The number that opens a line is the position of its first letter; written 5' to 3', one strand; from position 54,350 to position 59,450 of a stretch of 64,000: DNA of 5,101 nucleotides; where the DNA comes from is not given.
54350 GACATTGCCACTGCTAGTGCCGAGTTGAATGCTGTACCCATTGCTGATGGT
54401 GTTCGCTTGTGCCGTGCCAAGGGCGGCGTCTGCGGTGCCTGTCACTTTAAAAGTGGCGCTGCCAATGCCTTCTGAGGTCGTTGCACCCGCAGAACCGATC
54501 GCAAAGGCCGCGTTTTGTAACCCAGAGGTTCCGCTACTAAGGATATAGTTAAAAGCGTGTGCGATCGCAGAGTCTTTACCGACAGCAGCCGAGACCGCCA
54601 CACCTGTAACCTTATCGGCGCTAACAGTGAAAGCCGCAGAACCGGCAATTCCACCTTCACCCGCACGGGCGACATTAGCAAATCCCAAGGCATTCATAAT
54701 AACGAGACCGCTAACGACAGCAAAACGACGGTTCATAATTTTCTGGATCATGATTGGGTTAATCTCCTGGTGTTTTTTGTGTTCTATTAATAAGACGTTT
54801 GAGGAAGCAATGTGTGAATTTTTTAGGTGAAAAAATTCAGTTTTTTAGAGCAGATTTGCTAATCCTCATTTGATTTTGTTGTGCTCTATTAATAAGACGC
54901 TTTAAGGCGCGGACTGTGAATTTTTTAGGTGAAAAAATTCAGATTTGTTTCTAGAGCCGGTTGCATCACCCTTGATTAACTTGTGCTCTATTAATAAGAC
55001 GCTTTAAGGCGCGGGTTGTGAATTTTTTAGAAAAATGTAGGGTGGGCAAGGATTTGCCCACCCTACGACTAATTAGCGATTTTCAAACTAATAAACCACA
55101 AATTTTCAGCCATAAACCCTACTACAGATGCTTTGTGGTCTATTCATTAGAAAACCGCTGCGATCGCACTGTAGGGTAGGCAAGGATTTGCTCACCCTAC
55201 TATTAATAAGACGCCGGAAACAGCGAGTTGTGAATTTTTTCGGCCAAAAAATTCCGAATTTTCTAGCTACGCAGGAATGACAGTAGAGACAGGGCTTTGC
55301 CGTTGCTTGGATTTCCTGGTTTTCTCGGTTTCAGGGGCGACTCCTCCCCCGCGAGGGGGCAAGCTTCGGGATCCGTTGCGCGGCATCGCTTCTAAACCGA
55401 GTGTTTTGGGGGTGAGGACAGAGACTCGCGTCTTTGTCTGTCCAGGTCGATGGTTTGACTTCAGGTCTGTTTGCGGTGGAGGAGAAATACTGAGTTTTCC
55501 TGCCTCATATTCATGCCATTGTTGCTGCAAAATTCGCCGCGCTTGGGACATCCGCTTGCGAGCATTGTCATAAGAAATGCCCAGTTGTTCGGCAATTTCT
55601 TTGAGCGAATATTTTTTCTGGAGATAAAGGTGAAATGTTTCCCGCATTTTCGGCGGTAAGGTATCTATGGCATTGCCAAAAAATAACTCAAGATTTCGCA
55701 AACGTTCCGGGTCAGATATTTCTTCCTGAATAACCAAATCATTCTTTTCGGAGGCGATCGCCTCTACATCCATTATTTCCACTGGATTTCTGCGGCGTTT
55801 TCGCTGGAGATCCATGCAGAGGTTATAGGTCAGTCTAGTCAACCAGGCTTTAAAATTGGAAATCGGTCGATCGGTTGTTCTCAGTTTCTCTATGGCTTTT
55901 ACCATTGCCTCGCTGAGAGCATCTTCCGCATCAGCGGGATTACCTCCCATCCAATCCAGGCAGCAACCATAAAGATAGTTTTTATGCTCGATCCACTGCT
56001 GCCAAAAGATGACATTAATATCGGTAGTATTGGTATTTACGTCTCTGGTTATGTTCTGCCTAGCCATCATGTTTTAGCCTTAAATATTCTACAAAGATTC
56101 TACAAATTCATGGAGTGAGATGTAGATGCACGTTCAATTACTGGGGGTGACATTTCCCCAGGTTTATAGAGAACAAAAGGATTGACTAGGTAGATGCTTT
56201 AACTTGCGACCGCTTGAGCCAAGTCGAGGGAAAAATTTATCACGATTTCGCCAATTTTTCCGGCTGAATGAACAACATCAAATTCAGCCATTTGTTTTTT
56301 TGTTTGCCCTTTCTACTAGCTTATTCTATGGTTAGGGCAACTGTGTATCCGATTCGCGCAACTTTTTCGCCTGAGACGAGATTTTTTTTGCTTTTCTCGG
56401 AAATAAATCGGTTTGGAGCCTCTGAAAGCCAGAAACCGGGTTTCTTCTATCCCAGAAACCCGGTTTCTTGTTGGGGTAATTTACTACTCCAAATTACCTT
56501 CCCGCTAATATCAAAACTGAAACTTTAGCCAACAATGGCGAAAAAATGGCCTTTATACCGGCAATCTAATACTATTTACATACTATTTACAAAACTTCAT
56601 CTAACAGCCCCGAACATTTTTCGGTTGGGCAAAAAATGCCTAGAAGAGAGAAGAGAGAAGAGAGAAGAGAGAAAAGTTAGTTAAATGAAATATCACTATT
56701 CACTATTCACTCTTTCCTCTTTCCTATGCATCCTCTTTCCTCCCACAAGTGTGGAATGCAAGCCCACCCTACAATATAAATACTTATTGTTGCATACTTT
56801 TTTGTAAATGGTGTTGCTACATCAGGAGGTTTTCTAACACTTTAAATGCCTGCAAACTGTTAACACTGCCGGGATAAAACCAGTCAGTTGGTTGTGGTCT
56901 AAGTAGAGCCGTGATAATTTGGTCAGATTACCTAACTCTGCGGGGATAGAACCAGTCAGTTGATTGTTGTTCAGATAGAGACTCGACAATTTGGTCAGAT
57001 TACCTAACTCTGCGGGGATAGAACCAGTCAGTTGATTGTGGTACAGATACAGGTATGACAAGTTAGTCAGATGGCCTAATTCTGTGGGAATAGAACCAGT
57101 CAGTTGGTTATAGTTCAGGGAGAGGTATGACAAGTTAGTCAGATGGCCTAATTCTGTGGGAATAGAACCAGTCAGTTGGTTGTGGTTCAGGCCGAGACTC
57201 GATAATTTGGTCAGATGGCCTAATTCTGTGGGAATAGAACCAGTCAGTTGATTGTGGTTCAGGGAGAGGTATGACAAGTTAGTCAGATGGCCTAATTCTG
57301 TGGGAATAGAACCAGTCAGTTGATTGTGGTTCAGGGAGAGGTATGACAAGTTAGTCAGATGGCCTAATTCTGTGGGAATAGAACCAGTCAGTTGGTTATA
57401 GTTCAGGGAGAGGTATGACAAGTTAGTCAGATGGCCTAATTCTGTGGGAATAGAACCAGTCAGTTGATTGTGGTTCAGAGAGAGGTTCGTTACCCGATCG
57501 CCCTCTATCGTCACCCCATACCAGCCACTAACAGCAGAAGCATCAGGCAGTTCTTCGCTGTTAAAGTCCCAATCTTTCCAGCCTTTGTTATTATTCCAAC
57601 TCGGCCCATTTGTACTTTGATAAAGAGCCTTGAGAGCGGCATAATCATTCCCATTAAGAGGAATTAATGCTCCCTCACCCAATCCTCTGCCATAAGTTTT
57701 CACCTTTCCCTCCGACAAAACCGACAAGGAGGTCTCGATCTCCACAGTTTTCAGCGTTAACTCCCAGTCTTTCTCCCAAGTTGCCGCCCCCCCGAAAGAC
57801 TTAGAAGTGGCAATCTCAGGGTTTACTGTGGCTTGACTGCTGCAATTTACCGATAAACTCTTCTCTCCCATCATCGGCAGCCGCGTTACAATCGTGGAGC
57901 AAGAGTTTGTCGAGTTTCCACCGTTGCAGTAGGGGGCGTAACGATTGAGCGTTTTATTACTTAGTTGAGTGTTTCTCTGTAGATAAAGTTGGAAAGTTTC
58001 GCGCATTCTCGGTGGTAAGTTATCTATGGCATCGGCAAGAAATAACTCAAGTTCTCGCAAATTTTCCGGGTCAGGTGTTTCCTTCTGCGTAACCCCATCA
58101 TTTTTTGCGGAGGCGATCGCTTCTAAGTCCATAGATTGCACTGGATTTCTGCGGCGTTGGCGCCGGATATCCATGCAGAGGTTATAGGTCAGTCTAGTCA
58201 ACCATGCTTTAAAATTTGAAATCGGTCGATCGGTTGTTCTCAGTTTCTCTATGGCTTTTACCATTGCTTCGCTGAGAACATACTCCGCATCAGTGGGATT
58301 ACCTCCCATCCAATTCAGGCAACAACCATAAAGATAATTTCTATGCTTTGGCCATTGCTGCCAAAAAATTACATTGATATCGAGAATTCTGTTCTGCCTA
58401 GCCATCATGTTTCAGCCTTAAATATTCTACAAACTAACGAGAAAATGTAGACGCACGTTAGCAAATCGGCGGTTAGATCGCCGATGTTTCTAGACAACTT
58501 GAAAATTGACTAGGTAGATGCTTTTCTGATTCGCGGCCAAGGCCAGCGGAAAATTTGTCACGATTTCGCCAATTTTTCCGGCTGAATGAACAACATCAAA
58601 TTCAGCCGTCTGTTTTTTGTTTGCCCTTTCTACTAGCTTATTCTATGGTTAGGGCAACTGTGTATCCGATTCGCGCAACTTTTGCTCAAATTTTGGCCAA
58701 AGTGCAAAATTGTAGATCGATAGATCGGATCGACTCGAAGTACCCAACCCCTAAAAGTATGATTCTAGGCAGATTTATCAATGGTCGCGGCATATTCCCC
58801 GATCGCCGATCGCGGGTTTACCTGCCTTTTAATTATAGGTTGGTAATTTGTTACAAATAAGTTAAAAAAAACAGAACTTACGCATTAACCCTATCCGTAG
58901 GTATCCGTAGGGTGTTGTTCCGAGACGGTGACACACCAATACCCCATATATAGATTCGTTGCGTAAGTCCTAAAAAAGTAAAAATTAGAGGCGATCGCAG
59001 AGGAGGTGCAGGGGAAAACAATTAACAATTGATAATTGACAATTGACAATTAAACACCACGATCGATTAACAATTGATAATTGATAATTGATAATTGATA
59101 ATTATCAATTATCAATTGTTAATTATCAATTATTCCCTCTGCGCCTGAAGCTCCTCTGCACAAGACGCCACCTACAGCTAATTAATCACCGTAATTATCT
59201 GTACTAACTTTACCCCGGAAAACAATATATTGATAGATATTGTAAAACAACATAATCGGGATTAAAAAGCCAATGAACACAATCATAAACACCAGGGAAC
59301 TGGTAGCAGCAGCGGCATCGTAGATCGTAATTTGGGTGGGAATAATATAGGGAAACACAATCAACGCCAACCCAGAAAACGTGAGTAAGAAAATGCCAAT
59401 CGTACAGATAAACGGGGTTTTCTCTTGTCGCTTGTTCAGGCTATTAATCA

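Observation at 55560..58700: Segmental duplication of an ECF sigma-factor locus, one copy fused in frame to an LRR ectodomain after loss of sigma-4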

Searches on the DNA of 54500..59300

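Call 18: search_rna_families(source=window, start=54500, end=59300, threshold=evalue, max_evalue=1)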
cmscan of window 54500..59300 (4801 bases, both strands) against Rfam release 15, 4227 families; matches with E-value up to 1: 8.
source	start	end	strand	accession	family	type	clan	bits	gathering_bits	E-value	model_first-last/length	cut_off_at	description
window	56628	56737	-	RF00908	MIR529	Gene; miRNA;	-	28.8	75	0.0013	1-131/131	no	MIR529 microRNA precursor family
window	56642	56739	+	RF00908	MIR529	Gene; miRNA;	-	27.5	75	0.003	1-131/131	no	MIR529 microRNA precursor family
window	59070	59133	+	RF03714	MIR774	Gene; miRNA;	-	27.2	80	0.045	1-98/98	no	MIR774 microRNA precursor family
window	56642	56723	-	RF00969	mir-556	Gene; miRNA;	-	26.5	84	0.096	1-88/88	no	mir-556 microRNA precursor family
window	59068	59135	+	RF04145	MIR8706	Gene; miRNA;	-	24.1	95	0.25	1-101/101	no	MIR8706 microRNA precursor family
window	56650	56722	-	RF03629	mir-641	Gene; miRNA;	-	23.1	100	0.52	1-98/98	no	mir-641 microRNA precursor family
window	59049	59154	-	RF02625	WsnRNA46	Gene; sRNA;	-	22.9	65.3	0.37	1-151/151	no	Wolbachia sRNA 46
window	56641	56741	-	RF03598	MIR6024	Gene; miRNA;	-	21.3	72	0.77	1-99/99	no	MIR6024 microRNA precursor family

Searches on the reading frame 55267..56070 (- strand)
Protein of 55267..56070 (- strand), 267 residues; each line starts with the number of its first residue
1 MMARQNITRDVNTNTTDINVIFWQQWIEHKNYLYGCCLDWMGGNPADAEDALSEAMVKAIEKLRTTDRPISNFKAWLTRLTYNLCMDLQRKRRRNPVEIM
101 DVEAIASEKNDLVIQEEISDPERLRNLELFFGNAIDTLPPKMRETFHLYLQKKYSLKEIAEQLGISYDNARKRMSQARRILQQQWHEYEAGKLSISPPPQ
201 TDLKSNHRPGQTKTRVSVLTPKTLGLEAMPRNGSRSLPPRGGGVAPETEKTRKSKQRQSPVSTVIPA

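Call 5: search_protein_families(library=pfam, proteins=[window:55267-56070:-], max_evalue=0.01)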
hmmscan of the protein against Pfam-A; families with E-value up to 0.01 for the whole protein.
window:55267-56070:- (267 aa): 7 families
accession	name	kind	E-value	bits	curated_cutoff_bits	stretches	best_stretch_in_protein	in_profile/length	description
PF04542.20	Sigma70_r2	-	2.2e-11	43.8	24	1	29-94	5-70/71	Sigma-70 region 2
PF08281.18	Sigma70_r4_2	-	1.9e-10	40.7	25.7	1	133-179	6-52/54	Sigma-70, region 4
PF04545.22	Sigma70_r4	-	1.3e-08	34.6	24.1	1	134-182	1-49/50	Sigma-70, region 4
PF09862.15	DUF2089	-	6.6e-05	22.9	33.4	1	140-182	3-45/47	Domain of unknown function (DUF2089)-HTH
PF04297.20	UPF0122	-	0.00081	20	22.7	1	138-183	18-63/101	Putative helix-turn-helix protein, YlxM / p13 like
PF13556.12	HTH_30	-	0.0034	17.6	27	1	143-187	2-46/59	PucR C-terminal helix-turn-helix domain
PF07638.17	Sigma70_ECF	-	0.0083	16.5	21.1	0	120-186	119-184/185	ECF sigma factor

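Call 6: search_protein_families(library=ncbifam, proteins=[window:55267-56070:-], max_evalue=0.01)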
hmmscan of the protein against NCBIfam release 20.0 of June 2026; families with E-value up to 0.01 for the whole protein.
window:55267-56070:- (267 aa): 77 families (the best 25 are shown)
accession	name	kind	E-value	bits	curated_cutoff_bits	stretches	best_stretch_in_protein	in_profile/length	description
TIGR02937.1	sigma70-ECF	superfamily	3.6e-25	88.5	42.9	1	29-184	10-164/165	sigma-70 family RNA polymerase sigma factor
TIGR02985.1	Sig70_bacteroi1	subfamily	3.7e-21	76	126.4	1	27-184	8-161/162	RNA polymerase sigma-70 factor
NF058625.1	sigma_PG0214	equivalog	1.3e-20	73.8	130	1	22-188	6-164/170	GFO_1088 family ECF-type sigma factor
NF008888.0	PRK11922.1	equivalog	3.4e-17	62.8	204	1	45-185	54-196/231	RNA polymerase sigma factor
TIGR02989.1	Sig-70_gvs1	subfamily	8.5e-16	58.3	124.55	1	26-183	7-156/158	RNA polymerase sigma-70 factor, Rhodopirellula/Verrucomicrobium family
NF004113.0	PRK05602.1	equivalog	1.9e-15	57.1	208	1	42-187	66-203/211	RNA polymerase sigma factor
TIGR02959.1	SigZ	equivalog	2.4e-15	56.8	168.65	1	45-185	19-148/170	RNA polymerase sigma factor SigZ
NF007223.0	PRK09641.1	equivalog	3.1e-15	56.5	209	1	29-185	27-184/187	RNA polymerase sigma factor SigW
NF007215.0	PRK09637.1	equivalog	4.8e-15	56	212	1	44-184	24-153/181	RNA polymerase sigma factor SigZ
NF009179.0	PRK12527.1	equivalog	7.5e-15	55.3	162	1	43-189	17-157/159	RNA polymerase sigma factor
NF009166.1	PRK12513.1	equivalog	1.1e-14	54.6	206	1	28-189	30-190/193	RNA polymerase sigma factor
TIGR02947.1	SigH_actino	hypoth_equivalog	1.2e-14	54.4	251.55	1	17-189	8-183/193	RNA polymerase sigma-70 factor, TIGR02947 family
NF007229.0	PRK09647.1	equivalog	4.1e-14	52.5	265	1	21-186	44-203/220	RNA polymerase sigma factor SigE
NF007227.0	PRK09645.1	subfamily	7.7e-14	52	202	1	25-188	18-173/177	sigma-70 family RNA polymerase sigma factor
NF007225.0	PRK09643.1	equivalog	5.9e-13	49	190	1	29-191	36-188/204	RNA polymerase sigma factor SigM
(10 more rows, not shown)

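Call 8: find_encoding_contigs(protein=window:55267-56070:-, flank=8000, max_places=6)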
Protein window:55267-56070:- (267 aa): no gene with exactly this product is on record in the collection.

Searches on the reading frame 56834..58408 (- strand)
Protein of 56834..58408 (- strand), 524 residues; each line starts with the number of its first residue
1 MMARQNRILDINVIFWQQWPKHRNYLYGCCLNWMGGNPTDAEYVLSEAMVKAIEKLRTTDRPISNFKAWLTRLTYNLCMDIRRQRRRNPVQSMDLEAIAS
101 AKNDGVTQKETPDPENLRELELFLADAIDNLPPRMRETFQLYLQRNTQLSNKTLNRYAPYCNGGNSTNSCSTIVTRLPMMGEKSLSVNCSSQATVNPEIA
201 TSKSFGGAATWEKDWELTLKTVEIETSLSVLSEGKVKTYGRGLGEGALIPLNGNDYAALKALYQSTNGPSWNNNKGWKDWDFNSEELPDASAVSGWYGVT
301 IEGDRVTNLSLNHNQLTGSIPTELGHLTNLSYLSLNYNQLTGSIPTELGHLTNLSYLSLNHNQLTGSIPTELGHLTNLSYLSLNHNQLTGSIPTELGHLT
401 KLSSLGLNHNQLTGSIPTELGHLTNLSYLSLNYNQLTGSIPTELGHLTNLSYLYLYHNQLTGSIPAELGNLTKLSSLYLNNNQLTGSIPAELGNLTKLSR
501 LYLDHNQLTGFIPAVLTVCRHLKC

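Call 5: search_protein_families(library=pfam, proteins=[window:56834-58408:-], max_evalue=0.01)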
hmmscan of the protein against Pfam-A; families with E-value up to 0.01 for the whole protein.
window:56834-58408:- (524 aa): 5 families
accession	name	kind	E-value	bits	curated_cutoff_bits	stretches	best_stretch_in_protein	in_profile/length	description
PF12799.13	LRR_4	-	1.3e-33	114.7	27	8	448-485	1-37/44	Leucine Rich repeats (2 copies)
PF00560.39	LRR_1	-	4.1e-33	106.7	20.6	2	449-471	1-23/23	Leucine Rich Repeat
PF13855.12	LRR_8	-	5.2e-28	97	27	4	305-364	2-61/61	Leucine rich repeat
PF23598.1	LRR_14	-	9.9e-21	74.3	40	2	314-435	33-150/353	Leucine-rich repeat region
PF04542.20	Sigma70_r2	-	3.2e-08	33.7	24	1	22-87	5-70/71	Sigma-70 region 2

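Call 6: search_protein_families(library=ncbifam, proteins=[window:56834-58408:-], max_evalue=0.01)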
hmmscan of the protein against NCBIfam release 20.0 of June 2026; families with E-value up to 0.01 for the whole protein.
window:56834-58408:- (524 aa): 42 families (the best 25 are shown)
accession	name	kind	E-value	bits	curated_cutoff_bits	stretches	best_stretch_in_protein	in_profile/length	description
NF041381.1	XopAC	subfamily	1.4e-27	96.6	450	2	303-434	65-193/451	XopAC/AvrAC family type III secretion system effector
NF047464.1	FibnectbindLIC11051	equivalog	7.1e-23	80.9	1000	2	294-424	524-650/685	LIC_11051 family fibronectin-binding protein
NF041400.1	XopAE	equivalog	5.5e-20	71.7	600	1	310-509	2-198/478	type III secretion system effector XopAE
TIGR02985.1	Sig70_bacteroi1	subfamily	9.8e-12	45.4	126.4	1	21-147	9-131/162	RNA polymerase sigma-70 factor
TIGR02937.1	sigma70-ECF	superfamily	2.9e-11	43.3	42.9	1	22-148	10-135/165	sigma-70 family RNA polymerase sigma factor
NF004113.0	PRK05602.1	equivalog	1.2e-10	41.3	208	1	34-152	65-173/211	RNA polymerase sigma factor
NF009166.1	PRK12513.1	equivalog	1.7e-10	40.9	206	1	20-149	29-157/193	RNA polymerase sigma factor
NF007222.0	PRK09640.1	equivalog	2.5e-10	40.2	194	1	19-106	32-119/188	RNA polymerase sigma factor SigX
TIGR02989.1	Sig-70_gvs1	subfamily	1.9e-09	37.7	124.55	1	33-149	20-129/158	RNA polymerase sigma-70 factor, Rhodopirellula/Verrucomicrobium family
TIGR02947.1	SigH_actino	hypoth_equivalog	2.1e-09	37.4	251.55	1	25-132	23-121/193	RNA polymerase sigma-70 factor, TIGR02947 family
NF041351.1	XopL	equivalog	3.6e-09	35.9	500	1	306-503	53-254/497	type III secretion system leucine-rich repeat domain-containing effector XopL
NF008888.0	PRK11922.1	equivalog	1.3e-08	34.7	204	1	38-140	54-158/231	RNA polymerase sigma factor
NF007227.0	PRK09645.1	subfamily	5.7e-08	32.9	202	1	21-140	21-132/177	sigma-70 family RNA polymerase sigma factor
NF009179.0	PRK12527.1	equivalog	7.1e-08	32.7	162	1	31-141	12-116/159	RNA polymerase sigma factor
NF058625.1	sigma_PG0214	equivalog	7.8e-08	32.2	130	1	15-141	6-124/170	GFO_1088 family ECF-type sigma factor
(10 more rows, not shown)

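Call 7: find_encoding_contigs(protein=window:56834-58408:-, flank=8000, max_places=6)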
Protein window:56834-58408:- (524 aa): no gene with exactly this product is on record in the collection.
